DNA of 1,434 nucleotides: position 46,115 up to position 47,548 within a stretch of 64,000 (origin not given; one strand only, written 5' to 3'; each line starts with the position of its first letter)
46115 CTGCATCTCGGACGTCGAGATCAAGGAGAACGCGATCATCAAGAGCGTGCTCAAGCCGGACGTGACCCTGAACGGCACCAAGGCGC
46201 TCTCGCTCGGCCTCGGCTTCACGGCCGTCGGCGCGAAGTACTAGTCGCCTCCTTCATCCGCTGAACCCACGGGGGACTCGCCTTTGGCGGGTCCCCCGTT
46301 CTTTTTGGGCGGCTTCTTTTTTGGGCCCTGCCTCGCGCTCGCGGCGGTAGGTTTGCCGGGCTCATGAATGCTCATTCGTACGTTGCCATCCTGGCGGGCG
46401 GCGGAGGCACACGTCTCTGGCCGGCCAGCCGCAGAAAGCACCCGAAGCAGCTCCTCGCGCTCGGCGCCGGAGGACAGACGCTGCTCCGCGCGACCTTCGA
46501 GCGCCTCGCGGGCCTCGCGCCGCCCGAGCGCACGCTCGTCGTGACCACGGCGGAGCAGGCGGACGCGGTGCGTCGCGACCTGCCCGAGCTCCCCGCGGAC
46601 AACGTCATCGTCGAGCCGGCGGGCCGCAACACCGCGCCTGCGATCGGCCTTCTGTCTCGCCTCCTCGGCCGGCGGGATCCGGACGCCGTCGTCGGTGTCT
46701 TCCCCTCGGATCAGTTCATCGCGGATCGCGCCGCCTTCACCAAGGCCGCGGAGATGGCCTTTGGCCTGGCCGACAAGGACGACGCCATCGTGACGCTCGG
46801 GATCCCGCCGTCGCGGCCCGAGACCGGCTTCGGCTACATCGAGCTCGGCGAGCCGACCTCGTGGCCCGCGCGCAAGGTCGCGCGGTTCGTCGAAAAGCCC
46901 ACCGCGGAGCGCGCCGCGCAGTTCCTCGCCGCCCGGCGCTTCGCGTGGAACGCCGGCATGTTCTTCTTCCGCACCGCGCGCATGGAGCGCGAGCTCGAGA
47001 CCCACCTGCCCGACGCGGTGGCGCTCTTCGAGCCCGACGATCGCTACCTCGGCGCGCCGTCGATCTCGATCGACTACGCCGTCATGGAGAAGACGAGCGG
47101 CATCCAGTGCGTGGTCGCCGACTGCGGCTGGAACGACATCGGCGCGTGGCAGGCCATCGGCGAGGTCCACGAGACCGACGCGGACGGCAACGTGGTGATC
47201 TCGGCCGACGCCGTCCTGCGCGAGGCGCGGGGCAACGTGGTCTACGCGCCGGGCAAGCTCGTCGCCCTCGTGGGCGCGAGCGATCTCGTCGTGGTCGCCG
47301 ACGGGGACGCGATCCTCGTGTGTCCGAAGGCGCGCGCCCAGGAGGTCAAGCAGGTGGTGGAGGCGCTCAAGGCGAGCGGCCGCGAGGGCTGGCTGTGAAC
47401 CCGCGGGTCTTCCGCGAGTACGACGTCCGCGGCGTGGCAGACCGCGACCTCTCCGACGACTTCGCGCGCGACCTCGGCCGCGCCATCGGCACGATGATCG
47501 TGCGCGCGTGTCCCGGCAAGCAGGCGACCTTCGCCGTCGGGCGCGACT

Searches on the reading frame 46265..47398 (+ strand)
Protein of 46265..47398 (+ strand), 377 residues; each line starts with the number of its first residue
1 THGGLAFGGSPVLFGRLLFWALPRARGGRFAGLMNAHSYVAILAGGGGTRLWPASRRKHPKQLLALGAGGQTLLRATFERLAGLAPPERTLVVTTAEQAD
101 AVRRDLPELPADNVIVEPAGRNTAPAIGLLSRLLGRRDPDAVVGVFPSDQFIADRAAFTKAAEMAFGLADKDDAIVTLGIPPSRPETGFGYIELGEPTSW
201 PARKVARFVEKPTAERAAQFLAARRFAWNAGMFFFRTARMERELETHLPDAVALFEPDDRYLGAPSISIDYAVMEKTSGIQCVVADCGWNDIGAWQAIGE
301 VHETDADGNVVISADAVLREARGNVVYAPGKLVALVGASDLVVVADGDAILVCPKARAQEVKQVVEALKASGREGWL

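Call 67: search_protein_families(library=pfam, proteins=[window:46265-47398:+], max_evalue=0.0001)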
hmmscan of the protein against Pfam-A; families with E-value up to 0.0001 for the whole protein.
window:46265-47398:+ (377 aa): 3 families
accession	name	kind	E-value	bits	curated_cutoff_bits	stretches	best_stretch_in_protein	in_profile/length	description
PF00483.29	NTP_transferase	-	1.3e-37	130.2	21.2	1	42-306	4-243/245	Nucleotidyl transferase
PF22640.1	ManC_GMP_beta-helix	-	2.9e-16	59.6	27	1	317-368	4-55/55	MannoseP isomerase/GMP-like beta-helix domain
PF12804.13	NTP_transf_3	-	6.6e-08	33.3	27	1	41-165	2-111/160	MobA-like NTP transferase domain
